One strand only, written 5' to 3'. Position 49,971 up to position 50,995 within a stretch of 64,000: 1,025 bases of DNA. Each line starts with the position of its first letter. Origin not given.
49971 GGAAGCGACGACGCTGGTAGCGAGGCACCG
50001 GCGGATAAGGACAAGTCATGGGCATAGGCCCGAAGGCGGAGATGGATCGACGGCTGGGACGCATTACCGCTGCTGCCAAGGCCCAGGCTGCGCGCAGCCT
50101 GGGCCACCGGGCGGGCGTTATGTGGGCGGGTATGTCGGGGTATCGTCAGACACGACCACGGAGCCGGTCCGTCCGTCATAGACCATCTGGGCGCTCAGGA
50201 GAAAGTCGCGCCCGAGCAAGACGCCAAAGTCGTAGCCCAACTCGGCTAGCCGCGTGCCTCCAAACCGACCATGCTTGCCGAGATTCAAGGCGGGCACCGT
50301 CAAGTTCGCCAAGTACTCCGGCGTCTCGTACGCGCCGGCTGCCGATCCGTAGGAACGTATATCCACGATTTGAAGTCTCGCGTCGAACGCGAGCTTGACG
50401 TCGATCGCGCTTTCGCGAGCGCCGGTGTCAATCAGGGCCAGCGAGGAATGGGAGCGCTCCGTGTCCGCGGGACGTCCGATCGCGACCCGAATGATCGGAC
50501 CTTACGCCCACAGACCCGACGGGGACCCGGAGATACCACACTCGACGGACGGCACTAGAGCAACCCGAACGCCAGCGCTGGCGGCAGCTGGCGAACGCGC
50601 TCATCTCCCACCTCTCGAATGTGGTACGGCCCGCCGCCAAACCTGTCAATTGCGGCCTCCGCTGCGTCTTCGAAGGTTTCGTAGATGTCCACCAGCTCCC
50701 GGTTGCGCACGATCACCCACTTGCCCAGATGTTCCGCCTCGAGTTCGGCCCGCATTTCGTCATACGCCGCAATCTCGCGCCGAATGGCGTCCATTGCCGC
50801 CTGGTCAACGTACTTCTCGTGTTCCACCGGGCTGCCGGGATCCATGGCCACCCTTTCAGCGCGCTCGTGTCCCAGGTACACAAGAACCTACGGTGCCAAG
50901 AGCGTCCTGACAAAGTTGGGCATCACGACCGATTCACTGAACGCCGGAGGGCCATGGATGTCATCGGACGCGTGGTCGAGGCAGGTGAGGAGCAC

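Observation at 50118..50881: Retropepsin-like aspartic protease ORF with no canonical start codon, paired with a small upstream gene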

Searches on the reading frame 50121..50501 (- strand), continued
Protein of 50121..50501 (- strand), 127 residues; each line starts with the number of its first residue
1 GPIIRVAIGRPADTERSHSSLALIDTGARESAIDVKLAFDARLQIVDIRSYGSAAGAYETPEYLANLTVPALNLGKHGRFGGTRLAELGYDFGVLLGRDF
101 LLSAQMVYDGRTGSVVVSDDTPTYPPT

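Call 42: find_encoding_contigs(protein=P0011, flank=3000, max_places=2)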
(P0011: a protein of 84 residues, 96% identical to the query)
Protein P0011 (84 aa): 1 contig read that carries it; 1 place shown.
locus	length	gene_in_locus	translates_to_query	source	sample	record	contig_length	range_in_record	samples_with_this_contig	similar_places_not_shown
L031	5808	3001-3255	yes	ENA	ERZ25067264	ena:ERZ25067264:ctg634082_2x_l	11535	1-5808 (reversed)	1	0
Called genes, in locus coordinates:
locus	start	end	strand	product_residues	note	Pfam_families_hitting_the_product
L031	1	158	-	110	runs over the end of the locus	-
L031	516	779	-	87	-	-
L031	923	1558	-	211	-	-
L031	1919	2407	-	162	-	-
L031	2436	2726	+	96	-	-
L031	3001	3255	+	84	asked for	-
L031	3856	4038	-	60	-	-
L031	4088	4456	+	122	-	-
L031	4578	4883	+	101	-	-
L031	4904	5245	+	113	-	-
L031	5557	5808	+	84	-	?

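Call 45: predict_structure(alignment_id=A2)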
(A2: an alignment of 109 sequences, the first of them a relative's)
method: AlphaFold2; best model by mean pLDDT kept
length: 145 residues; sequences in the alignment: 109
mean_pLDDT: 90.0   pTM: 0.83
mean pLDDT of the five models: 90.0, 89.8, 89.5, 88.6, 87.2
residues with pLDDT >= 90: 104; 70-90: 35; 50-70: 3; < 50: 3
segments of 3 or more residues with pLDDT < 50: none
pLDDT, mean of each block of 10 residues (from residue 1): 88 86 94 88 95 96 90 85 96 94 93 95 92 88 49
secondary structure, 60 per line:
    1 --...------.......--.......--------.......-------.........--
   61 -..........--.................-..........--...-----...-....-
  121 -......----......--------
elements in order: E3-5 H12-18 E21-27 E36-42 E50-52 H53-58 E62-71 E74-87 E92-101 E112-114 H116-119 E122-127 E132-137

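Call 50: fold_search(model_id=the predicted structure, library=pdb)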
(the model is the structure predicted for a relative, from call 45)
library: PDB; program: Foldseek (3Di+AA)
matches with E <= 10: 565; with E <= 0.001: 17
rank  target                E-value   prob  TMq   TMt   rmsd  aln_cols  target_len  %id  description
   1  5c9f_A                8.0e-05  1.00  0.48  0.52   4.9       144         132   16  Crystal structure of a retropepsin-like aspartic protease from Rickettsia conorii (released 2015-10-14)
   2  6r5h_A                1.0e-04  1.00  0.52  0.25   6.9       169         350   12  Major aspartyl peptidase 1 from C. neoformans (released 2021-04-07)
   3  6r6a_A                2.6e-04  1.00  0.55  0.27   5.4       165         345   13  Major aspartyl peptidase 1 from C. neoformans (released 2021-04-07)
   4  3s8i_A                2.9e-04  1.00  0.48  0.55  10.2       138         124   16  The retroviral-like protease (RVP) domain of human DDI1 (released 2011-07-06)
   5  3s8i_B                3.1e-04  1.00  0.46  0.54   9.9       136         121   15  The retroviral-like protease (RVP) domain of human DDI1 (released 2011-07-06)
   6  7d66_G                4.4e-04  1.00  0.48  0.56   3.9       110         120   21  Crystal structure of retroviral protease-like domain of Ddi1 from Toxoplasma gondii (released 2022-02-09)
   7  7d66_C                4.9e-04  1.00  0.49  0.55   3.9       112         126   19  Crystal structure of retroviral protease-like domain of Ddi1 from Toxoplasma gondii (released 2022-02-09)
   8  7d66_H                5.5e-04  1.00  0.48  0.57   3.6       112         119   19  Crystal structure of retroviral protease-like domain of Ddi1 from Toxoplasma gondii (released 2022-02-09)
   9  7d66_L                5.8e-04  1.00  0.54  0.63   4.0       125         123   18  Crystal structure of retroviral protease-like domain of Ddi1 from Toxoplasma gondii (released 2022-02-09)
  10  3g72_B                5.8e-04  1.00  0.56  0.28   4.9       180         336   12  Design and Preparation of Potent, Non-Peptidic, Bioavailable Renin Inhibitors (released 2009-06-30)
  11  4rgh_A                6.2e-04  1.00  0.48  0.53  10.5       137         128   18  Human DNA Damage-Inducible Protein: From Protein Chemistry and 3D Structure to Deciphering its Cellular Role (released 2016-02-17)
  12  4gj6_B                6.5e-04  1.00  0.42  0.22  10.3       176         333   12  Crystal structure of renin in complex with NVP-AYZ832 (compound 6a) (released 2013-03-06)
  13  7d66_F                6.9e-04  1.00  0.46  0.54   4.3       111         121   18  Crystal structure of retroviral protease-like domain of Ddi1 from Toxoplasma gondii (released 2022-02-09)
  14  7d66_K                7.3e-04  1.00  0.52  0.60   3.2       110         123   21  Crystal structure of retroviral protease-like domain of Ddi1 from Toxoplasma gondii (released 2022-02-09)
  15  7d66_A                7.3e-04  1.00  0.54  0.61   4.0       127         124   19  Crystal structure of retroviral protease-like domain of Ddi1 from Toxoplasma gondii (released 2022-02-09)
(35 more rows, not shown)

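Call 53: search_protein_families(library=pfam, alignment_id=A2, max_evalue=0.001)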
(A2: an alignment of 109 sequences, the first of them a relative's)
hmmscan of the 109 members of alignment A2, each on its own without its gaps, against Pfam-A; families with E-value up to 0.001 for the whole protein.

A. member 1, P0001 (145 aa): 0 families

B. families by the number of members that match (of 109 scanned): 4 families
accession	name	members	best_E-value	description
PF13975.11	gag-asp_proteas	104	1.9e-09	gag-polyprotein putative aspartyl protease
PF13650.11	Asp_protease_2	100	1.2e-09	Aspartyl protease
PF00077.25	RVP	41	5.9e-06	Retroviral aspartyl protease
PF09668.16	Asp_protease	1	0.00051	Aspartyl protease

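Call 66: search_protein_families(library=padloc, proteins=[P0001, P0015, P0014], max_evalue=1)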
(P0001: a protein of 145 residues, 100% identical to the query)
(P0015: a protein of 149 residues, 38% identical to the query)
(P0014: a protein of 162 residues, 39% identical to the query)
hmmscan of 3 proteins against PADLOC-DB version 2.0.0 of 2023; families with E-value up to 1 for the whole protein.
P0001 (145 aa): 1 family
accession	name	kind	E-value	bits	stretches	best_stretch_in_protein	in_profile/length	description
PDLC04405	PDC-M08B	-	0.065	11.3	1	36-130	24-120/127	-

P0015 (149 aa): 2 families
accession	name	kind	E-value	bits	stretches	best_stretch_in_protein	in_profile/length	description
PDLC04405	PDC-M08B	-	0.0096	13.9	1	51-109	28-87/127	-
PDLC04402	PDC-M08B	-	0.017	13.2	1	52-98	29-77/128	-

P0014 (162 aa): 1 family
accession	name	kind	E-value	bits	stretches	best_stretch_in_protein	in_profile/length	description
PDLC04405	PDC-M08B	-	0.031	12.3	1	65-102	28-68/127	-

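Call 67: search_protein_families(library=phrogs, proteins=[P0001, P0015, P0014], max_evalue=1)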
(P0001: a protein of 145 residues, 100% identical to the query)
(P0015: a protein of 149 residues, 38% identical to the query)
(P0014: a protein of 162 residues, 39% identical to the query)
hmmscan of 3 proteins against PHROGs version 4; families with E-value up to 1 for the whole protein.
P0001 (145 aa): 0 families

P0015 (149 aa): 1 family
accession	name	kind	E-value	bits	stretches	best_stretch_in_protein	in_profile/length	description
phrog_38139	-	unknown function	0.071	12.9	1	95-140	81-123/552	-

P0014 (162 aa): 1 family
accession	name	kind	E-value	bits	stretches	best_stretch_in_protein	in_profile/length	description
phrog_20904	-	unknown function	0.3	12.5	1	103-150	50-100/131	-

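Call 68: search_protein_families(library=ncbifam, alignment_id=A2, max_evalue=0.01)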
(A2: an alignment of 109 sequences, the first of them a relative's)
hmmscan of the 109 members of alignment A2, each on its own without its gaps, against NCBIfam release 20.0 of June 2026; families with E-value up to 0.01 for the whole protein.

A. member 1, P0001 (145 aa): 0 families

B. families by the number of members that match (of 109 scanned): 3 families
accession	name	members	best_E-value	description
TIGR03698.1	clan_AA_DTGF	99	4.3e-08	clan AA aspartic protease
TIGR02281.1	clan_AA_DTGA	44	5.8e-06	TIGR02281 family clan AA aspartic protease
TIGR01027.1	proB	1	0.0073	glutamate 5-kinase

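Call 71: search_protein_families(library=pfam, proteins=[L007:5839-7287:+], max_evalue=0.01)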
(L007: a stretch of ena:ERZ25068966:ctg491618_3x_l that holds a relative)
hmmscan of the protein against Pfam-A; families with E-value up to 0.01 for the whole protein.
L007:5839-7287:+ (482 aa): 3 families
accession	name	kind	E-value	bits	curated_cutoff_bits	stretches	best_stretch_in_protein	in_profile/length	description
PF13384.12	HTH_23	-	2.2e-05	24.6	24.6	1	6-39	8-40/50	Homeodomain-like domain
PF13518.12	HTH_28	-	0.00046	20.7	25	1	7-39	4-35/52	Helix-turn-helix domain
PF01527.26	HTH_Tnp_1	-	0.00085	19.9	24.1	1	6-47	13-54/75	Transposase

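Call 76: find_encoding_contigs(protein=P0003, flank=6000, max_places=2)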
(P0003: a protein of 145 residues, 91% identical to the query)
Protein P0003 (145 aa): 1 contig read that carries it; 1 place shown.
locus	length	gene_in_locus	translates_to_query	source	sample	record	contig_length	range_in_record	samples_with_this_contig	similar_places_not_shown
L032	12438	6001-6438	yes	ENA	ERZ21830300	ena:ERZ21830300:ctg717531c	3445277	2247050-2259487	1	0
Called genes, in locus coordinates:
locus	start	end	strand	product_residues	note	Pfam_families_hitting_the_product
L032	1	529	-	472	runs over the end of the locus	PF02492:cobW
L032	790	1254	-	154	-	-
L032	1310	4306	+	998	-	PF02384:N6_Mtase, PF20473:MmeI_Mtase (weak), PF07669:Eco57I (weak)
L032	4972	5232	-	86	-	-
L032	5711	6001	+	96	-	-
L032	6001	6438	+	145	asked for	-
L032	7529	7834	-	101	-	-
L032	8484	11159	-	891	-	PF02739:5_3_exonuc_N, PF01367:5_3_exonuc, PF22619:DNA_polI_exo1, PF00476:DNA_pol_A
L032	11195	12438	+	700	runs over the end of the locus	PF00672:HAMP, PF07730:HisKA_3, PF02518:HATPase_c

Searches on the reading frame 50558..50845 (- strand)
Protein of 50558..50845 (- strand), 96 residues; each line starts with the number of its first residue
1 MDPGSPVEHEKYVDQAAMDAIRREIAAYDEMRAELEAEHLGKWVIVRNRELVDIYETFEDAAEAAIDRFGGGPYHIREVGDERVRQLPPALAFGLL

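Call 8: search_protein_families(library=pfam, proteins=[window:50558-50845:-], max_evalue=1)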
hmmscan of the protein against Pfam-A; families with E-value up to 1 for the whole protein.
seq(96 aa): 3 families
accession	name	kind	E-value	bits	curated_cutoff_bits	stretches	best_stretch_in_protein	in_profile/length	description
PF18929.5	DUF5678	-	0.0042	17.3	23.2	1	34-67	1-34/49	Family of unknown function (DUF5678)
PF14882.11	INT_rpt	-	0.058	14.1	26.5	1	38-66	25-53/55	Integrase repeat unit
PF22224.1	AbpA-like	-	0.099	13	27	1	14-64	51-101/172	Amylase-binding protein AbpA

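Call 9: search_protein_families(library=ncbifam, proteins=[window:50558-50845:-], max_evalue=1)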
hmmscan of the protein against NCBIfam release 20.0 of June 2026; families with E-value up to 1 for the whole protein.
seq(96 aa): 0 families

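Call 33: find_homologous_proteins(query=window:50558-50845:-, max_evalue=0.001)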
Query seq(96 aa) (96 aa): 14 proteins with E <= 0.001 among 23 candidates.
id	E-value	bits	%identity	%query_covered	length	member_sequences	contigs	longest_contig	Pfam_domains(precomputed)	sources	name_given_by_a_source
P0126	1.3e-49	184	90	100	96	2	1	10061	-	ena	-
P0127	7.0e-49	182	91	100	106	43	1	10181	-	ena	-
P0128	7.6e-49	182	90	100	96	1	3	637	-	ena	-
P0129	1.2e-48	181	88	100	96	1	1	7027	-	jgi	jgi:hypothetical protein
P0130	3.8e-48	179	90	100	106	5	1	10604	-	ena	-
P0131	8.6e-48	178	86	100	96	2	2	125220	-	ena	-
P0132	8.8e-48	178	85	100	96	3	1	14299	-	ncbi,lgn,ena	-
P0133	2.9e-45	170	88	100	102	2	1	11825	-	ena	-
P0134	4.0e-45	170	85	100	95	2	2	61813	-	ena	-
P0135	9.2e-42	159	89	88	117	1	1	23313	-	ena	-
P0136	2.7e-39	151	91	83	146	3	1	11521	-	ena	-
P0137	1.8e-27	113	78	75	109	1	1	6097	-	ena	-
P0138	1.4e-16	78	54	79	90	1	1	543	-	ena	-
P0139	7.9e-15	73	59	66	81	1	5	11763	-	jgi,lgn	-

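Call 46: predict_structure(alignment_id=A3)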
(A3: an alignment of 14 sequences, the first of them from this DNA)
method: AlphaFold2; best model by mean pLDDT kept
length: 96 residues; sequences in the alignment: 14
mean_pLDDT: 76.6   pTM: 0.63
mean pLDDT of the five models: 76.6, 75.9, 75.2, 75.1, 73.3
residues with pLDDT >= 90: 35; 70-90: 32; 50-70: 12; < 50: 17
segments of 3 or more residues with pLDDT < 50: 1-5, 7-10, 89-96
pLDDT, mean of each block of 10 residues (from residue 1): 44 72 89 93 90 93 88 82 61 38
secondary structure, 60 per line:
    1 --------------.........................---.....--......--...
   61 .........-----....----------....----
elements in order: H15-39 E43-47 E50-55 H58-69 E75-78 H89-92

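Call 58: search_protein_families(library=pfam, alignment_id=A5, max_evalue=0.01)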
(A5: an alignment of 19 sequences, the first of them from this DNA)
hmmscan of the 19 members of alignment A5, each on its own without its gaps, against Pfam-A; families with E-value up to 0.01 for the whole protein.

A. member 1, seq(96 aa): 1 family
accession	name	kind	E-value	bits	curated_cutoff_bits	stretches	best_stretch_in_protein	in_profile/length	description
PF18929.5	DUF5678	-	0.0042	17.3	23.2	1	34-67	1-34/49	Family of unknown function (DUF5678)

B. families by the number of members that match (of 19 scanned): 1 family
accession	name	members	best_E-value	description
PF18929.5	DUF5678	10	6.7e-05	Family of unknown function (DUF5678)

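Call 59: search_solved_structures(query=A5, max_evalue=1)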
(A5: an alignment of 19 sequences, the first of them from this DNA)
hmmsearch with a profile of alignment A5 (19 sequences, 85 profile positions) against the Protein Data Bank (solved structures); distinct sequences matched with E-value up to 1: 0.

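Call 63: find_encoding_contigs(protein=window:50558-50845:-, flank=3000, max_places=5)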
Protein seq(96 aa) (96 aa): no gene with exactly this product is on record in the collection.

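Call 66: search_protein_families(library=padloc, proteins=[window:50558-50845:-], max_evalue=1)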
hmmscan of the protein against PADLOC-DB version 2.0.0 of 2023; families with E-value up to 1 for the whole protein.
seq(96 aa): 0 families

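Call 67: search_protein_families(library=phrogs, proteins=[window:50558-50845:-], max_evalue=1)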
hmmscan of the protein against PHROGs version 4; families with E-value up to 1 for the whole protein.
seq(96 aa): 2 families
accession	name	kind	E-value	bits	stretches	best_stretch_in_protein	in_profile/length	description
phrog_17736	-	unknown function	0.16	13.1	1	48-69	35-56/80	-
phrog_25997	-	unknown function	0.22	12.5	1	18-91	1-73/77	-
